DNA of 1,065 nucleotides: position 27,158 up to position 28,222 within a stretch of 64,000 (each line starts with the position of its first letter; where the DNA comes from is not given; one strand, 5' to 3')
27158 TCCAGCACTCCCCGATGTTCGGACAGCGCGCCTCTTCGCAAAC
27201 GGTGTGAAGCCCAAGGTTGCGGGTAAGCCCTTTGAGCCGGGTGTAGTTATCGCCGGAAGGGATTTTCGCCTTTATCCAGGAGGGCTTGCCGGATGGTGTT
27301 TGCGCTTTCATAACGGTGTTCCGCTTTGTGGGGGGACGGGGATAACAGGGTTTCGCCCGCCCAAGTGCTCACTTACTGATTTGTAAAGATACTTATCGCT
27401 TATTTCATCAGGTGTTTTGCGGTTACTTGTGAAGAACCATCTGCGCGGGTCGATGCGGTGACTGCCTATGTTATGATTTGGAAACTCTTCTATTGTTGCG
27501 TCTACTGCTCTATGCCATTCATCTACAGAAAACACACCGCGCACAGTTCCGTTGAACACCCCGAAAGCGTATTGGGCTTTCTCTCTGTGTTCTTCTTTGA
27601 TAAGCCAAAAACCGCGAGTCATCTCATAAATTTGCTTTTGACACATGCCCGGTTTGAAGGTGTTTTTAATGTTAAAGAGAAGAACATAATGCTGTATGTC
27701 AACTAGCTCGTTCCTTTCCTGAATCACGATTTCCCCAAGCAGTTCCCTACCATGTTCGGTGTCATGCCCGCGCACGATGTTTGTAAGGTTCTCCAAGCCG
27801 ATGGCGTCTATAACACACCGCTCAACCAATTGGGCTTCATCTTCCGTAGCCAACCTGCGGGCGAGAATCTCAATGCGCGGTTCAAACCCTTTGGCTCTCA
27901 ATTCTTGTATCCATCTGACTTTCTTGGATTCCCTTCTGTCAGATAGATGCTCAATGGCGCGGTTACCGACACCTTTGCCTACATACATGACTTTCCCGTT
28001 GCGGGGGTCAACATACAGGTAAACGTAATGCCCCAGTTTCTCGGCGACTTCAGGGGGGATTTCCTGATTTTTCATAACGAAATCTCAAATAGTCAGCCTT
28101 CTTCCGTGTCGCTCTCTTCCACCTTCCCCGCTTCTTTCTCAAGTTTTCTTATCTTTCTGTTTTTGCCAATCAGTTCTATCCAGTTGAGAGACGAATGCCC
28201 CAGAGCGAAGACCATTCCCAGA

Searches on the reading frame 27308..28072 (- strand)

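Call 82: search_protein_families(library=pfam, proteins=[window:27308-28072:-], max_evalue=0.01)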
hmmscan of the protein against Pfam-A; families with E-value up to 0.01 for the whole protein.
window:27308-28072:- (254 aa): 1 family
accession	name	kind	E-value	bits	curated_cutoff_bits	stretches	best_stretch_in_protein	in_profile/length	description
PF22945.2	LEM-3_GIY-YIG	-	1.4e-11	45.1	27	1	27-104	26-109/151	LEM-3-like GIY-YIG domain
